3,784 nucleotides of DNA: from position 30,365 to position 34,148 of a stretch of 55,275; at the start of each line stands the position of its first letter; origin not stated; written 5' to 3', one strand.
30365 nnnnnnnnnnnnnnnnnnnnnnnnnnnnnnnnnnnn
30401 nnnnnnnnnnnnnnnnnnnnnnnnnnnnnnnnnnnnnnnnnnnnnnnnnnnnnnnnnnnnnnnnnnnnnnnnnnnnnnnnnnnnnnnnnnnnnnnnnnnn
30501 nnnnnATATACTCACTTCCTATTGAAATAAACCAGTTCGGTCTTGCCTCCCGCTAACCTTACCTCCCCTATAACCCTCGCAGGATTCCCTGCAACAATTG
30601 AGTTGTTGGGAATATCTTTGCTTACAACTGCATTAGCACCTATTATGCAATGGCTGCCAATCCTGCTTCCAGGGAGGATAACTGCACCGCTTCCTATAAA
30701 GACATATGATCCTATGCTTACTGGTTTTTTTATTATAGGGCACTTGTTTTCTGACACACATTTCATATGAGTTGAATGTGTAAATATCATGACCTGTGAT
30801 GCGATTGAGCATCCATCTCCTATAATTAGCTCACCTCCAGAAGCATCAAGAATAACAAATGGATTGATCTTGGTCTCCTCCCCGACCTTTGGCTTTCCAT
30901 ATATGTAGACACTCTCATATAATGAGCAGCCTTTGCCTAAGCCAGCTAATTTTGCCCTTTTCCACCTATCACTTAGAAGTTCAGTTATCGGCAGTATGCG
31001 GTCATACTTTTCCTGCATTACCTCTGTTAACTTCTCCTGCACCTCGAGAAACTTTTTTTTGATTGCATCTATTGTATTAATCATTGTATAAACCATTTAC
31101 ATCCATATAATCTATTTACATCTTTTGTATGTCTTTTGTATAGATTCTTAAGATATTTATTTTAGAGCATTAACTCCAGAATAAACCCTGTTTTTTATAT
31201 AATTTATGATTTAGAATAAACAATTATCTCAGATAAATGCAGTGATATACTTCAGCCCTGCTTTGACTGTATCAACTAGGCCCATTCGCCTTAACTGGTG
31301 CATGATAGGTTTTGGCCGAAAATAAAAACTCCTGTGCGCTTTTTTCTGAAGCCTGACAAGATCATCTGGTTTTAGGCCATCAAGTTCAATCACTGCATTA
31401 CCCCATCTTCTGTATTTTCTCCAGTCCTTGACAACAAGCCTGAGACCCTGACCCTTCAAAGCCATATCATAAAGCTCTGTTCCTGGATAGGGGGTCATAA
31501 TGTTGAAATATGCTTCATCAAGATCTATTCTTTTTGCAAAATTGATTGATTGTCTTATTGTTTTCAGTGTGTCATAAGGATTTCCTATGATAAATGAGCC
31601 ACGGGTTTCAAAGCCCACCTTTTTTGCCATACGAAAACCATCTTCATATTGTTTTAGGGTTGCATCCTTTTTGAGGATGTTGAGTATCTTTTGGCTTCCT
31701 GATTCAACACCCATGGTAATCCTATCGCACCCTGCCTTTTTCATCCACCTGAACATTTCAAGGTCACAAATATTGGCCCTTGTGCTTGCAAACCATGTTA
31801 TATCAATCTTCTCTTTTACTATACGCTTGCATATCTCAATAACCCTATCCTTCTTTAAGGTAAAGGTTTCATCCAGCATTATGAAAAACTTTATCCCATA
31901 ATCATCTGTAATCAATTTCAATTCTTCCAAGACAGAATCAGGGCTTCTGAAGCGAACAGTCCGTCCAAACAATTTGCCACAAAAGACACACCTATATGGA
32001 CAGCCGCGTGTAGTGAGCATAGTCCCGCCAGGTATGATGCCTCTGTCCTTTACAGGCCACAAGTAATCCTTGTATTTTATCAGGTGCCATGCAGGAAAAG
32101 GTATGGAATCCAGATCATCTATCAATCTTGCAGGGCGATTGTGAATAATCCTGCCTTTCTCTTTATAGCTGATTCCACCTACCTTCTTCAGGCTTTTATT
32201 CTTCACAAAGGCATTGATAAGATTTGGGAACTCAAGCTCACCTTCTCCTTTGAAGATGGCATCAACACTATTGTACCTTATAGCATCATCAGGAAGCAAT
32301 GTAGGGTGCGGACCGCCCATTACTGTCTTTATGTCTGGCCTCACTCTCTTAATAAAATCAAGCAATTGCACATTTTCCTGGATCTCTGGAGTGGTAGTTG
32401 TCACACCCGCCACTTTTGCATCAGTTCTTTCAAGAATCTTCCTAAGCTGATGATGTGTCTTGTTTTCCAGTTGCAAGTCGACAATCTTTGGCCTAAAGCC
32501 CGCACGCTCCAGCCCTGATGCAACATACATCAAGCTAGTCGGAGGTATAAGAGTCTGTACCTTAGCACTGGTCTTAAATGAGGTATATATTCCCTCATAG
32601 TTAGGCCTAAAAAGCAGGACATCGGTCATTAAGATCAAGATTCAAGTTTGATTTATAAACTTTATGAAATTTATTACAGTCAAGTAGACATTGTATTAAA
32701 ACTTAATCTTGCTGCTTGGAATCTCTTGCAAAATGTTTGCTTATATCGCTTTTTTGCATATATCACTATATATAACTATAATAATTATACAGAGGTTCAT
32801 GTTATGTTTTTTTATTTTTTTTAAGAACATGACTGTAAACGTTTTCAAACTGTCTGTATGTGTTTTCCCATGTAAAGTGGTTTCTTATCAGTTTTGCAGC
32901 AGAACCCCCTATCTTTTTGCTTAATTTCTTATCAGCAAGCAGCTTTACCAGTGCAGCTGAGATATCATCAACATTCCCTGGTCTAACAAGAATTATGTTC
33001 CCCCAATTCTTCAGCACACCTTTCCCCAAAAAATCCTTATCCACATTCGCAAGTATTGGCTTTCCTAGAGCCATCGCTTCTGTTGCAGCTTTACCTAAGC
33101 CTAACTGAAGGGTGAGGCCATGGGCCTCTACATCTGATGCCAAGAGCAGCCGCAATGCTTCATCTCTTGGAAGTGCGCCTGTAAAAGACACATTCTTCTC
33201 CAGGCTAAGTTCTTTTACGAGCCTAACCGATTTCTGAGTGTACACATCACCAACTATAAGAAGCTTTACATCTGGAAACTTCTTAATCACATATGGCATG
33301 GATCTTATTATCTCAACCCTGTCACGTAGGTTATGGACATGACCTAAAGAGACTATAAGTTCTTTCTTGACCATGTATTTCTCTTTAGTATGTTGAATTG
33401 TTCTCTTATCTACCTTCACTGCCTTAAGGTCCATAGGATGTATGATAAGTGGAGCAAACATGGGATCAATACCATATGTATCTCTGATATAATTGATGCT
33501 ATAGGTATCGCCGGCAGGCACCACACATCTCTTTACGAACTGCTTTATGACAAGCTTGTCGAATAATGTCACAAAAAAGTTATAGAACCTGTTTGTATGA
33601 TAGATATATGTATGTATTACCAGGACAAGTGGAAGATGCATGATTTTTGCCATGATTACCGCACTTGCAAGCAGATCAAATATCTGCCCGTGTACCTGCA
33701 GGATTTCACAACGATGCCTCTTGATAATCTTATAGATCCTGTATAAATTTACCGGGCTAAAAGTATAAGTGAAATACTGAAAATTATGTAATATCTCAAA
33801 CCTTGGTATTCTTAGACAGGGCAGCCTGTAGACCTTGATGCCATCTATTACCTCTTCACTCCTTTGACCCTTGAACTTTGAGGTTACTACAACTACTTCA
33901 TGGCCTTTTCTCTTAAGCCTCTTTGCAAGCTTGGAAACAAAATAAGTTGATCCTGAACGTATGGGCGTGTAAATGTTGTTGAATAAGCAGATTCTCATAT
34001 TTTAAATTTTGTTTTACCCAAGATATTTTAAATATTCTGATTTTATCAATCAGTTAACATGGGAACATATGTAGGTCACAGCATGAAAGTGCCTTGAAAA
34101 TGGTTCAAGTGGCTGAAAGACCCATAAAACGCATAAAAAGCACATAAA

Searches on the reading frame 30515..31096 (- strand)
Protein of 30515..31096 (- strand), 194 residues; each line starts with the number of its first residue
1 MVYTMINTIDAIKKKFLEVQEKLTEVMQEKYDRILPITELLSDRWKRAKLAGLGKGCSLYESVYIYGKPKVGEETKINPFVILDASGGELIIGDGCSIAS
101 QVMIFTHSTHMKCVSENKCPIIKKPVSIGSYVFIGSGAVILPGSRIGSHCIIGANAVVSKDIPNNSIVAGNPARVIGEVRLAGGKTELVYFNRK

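Call 7: search_protein_families(library=pfam, proteins=[window:30515-31096:-], max_evalue=0.001)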
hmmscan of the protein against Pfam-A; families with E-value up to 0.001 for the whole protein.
window:30515-31096:- (194 aa): 3 families
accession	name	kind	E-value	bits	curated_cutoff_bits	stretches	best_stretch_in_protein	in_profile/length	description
PF00132.30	Hexapep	-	5.1e-15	54.9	27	1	126-159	2-35/36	Bacterial transferase hexapeptide (six repeats)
PF25084.1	LbH_EIF2B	-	1.1e-06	29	54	0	117-160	14-55/105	EIF2B subunit epsilon LbH domain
PF14602.12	Hexapep_2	-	3e-06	27.3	27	1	125-159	1-33/34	Hexapeptide repeat of succinyl-transferase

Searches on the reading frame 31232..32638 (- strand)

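Call 7: search_protein_families(library=pfam, proteins=[window:31232-32638:-], max_evalue=0.001)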
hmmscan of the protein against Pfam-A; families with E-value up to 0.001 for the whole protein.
window:31232-32638:- (469 aa): 2 families
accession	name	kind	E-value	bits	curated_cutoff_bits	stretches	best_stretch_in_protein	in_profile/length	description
PF04055.27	Radical_SAM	-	3.2e-26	92.9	29.5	1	208-368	2-166/166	Radical SAM superfamily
PF02310.24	B12-binding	-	4.2e-18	65.8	32.1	1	25-140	6-120/121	B12 binding domain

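Call 26: search_protein_families(library=ncbifam, proteins=[window:31232-32638:-], max_evalue=0.001)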
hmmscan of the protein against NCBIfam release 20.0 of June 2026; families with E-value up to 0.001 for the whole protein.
window:31232-32638:- (469 aa): 29 families (the best 25 are shown)
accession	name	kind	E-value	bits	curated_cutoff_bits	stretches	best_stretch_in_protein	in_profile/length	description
TIGR02026.1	BchE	equivalog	1.5e-67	228.6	481.35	1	8-449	3-437/497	magnesium-protoporphyrin IX monomethyl ester anaerobic oxidative cyclase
TIGR03471.1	HpnJ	equivalog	4.2e-65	220.4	577.6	1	19-452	20-446/472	hopanoid biosynthesis associated radical SAM protein HpnJ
TIGR04479.1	bcpD_PhpK_rSAM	subfamily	2.6e-45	154.8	600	1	32-372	71-410/504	PhpK family radical SAM P-methyltransferase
NF050148.1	rSAM_ApyD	equivalog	3.5e-43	147.9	750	1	71-392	72-392/645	RiPP biosynthesis radical SAM protein ApyD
TIGR04367.1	HpnR_B12_rSAM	equivalog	2.2e-36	125.4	650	1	26-409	15-385/490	hopanoid C-3 methylase HpnR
TIGR04385.1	B12_rSAM_cofa1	equivalog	9.8e-35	120.6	450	1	33-371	20-364/438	B12 lower ligand biosynthesis radical SAM protein BzaD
NF038361.1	rSAM_Sden_1168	equivalog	2.1e-34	119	575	1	27-395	79-475/560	Sden_1168 family B12-binding radical SAM P-methyltransferase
TIGR04014.1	B12_SAM_MJ_0865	equivalog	4.5e-34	118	360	1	66-395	31-360/434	methyl-coenzyme M reductase glutamine C-methyltransferase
TIGR04072.2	rSAM_ladder_B12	equivalog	3.3e-32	111.7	360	1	33-395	18-374/443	lipid biosynthesis B12-binding/radical SAM protein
NF033070.1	rSAM_AprD4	equivalog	8.8e-32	110.6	500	1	172-429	166-422/456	AprD4 family radical SAM diol-dehydratase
TIGR03975.1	rSAM_ocin_1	subfamily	7e-31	107.4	281.85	1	69-361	124-420/606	RiPP maturation radical SAM C-methyltransferase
TIGR04013.1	B12_SAM_MJ_1487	hypoth_equivalog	3.9e-29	101.7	251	1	58-392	28-356/382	TIGR04013 family B12-binding domain/radical SAM domain-containing protein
TIGR04295.1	B12_rSAM_oligo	hypoth_equivalog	5.8e-23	81.2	400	1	33-328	25-318/422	TIGR04295 family B12-binding domain-containing radical SAM protein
TIGR04190.1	B12_SAM_Ta0216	equivalog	1.3e-22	80.1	500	1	33-371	37-394/554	TIGR04190 family B12-binding domain/radical SAM domain protein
NF040542.1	rSAM_RCCLKC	equivalog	2.1e-21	76.6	450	1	33-375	13-354/423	arsinothricin biosynthesis radical SAM protein ArsL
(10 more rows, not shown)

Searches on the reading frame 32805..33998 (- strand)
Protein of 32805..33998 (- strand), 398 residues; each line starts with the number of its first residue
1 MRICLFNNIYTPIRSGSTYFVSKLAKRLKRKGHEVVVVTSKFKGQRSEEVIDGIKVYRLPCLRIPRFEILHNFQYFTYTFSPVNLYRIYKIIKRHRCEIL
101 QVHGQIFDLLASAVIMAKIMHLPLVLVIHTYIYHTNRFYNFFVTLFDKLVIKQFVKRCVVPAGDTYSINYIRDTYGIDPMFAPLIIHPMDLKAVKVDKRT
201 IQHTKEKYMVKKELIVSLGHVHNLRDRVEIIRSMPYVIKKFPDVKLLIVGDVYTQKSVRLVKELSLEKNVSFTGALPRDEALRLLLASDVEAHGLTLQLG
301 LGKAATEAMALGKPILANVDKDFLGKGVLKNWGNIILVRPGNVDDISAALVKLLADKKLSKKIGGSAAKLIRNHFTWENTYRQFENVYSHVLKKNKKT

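Call 7: search_protein_families(library=pfam, proteins=[window:32805-33998:-], max_evalue=0.001)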
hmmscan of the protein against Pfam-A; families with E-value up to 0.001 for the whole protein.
window:32805-33998:- (398 aa): 5 families
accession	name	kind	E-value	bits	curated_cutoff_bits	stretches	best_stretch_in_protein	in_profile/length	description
PF00534.26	Glycos_transf_1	-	1.7e-19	70.4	26.4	1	203-368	6-170/172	Glycosyl transferases group 1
PF13692.12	Glyco_trans_1_4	-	3.6e-15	56.9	27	1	215-356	4-142/142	Glycosyl transferases group 1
PF13439.12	Glyco_transf_4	-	5.1e-15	56.3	28.5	1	16-178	3-155/170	Glycosyltransferase Family 4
PF13579.12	Glyco_trans_4_4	-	4e-10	40.7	29.7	1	16-152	2-126/158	Glycosyl transferase 4-like domain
PF13477.12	Glyco_trans_4_2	-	4e-06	27.5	23.4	1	16-135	8-114/139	Glycosyl transferase 4-like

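Call 26: search_protein_families(library=ncbifam, proteins=[window:32805-33998:-], max_evalue=0.001)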
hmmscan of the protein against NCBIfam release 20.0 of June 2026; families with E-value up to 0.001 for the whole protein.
window:32805-33998:- (398 aa): 21 families
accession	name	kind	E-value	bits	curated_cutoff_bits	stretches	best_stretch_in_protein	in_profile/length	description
TIGR04063.1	stp3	hypoth_equivalog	1.1e-19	70.7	442.05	2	190-392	190-396/397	TIGR04063 family PEP-CTERM/XrtA system glycosyltransferase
TIGR03999.1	thiol_BshA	equivalog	9.4e-17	61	273.7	1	197-392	182-374/375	N-acetyl-alpha-D-glucosaminyl L-malate synthase BshA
NF041010.1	glycosy_Agl16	equivalog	3.6e-15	55.7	575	2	237-390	200-350/352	glycosylation protein Agl16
TIGR04047.1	MSMEG_0565_glyc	hypoth_equivalog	1.9e-13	50.3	259.85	1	169-389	151-372/373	MSMEG_0565 family glycosyltransferase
TIGR03088.1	stp2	hypoth_equivalog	3e-13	49.6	409.05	1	169-392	149-374/374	TIGR03088 family PEP-CTERM/XrtA system glycosyltransferase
NF049988.1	MGlcDAGSynMgs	equivalog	3.4e-13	49.7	400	1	1-397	1-393/398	alpha-monoglucosyldiacylglycerol synthase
NF041876.1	EPS_EpsE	equivalog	1.3e-10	41.1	400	1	186-378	190-383/389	exopolysaccharide biosynthesis GT4 family glycosyltransferase EpsE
TIGR03449.1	mycothiol_MshA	equivalog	3e-10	39.6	462.5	1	168-393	176-405/406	D-inositol-3-phosphate glycosyltransferase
TIGR04157.1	glyco_rSAM_CFB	subfamily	1.7e-09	37.2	400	1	166-382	179-400/406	TIGR04157 family glycosyltransferase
NF046085.1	XrtY_assoc_Gly1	equivalog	2e-09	36.8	400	1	2-393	2-386/387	XrtY-associated glycosyltransferase XYAG1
NF012028.0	PRK15484.1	subfamily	3.4e-09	36.3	618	1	182-389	161-376/380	lipopolysaccharide N-acetylglucosaminyltransferase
TIGR03087.1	stp1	hypoth_equivalog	9.4e-09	34.9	316.65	1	233-388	249-394/397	TIGR03087 family PEP-CTERM/XrtA system glycosyltransferase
NF047684.1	TeichurnBiosyTuaC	equivalog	2.1e-08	33.5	550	1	112-392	123-390/391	teichuronic acid biosynthesis protein TuaC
NF038295.1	EPS_HpsP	equivalog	2.2e-08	33.5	550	1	15-391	14-387/388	hormogonium polysaccharide biosynthesis glycosyltransferase HpsP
NF038229.1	Glyco4_Geo_Pelo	equivalog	4.5e-08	32.5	400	1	226-392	175-337/338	GPMC system family 4 glycosyltransferase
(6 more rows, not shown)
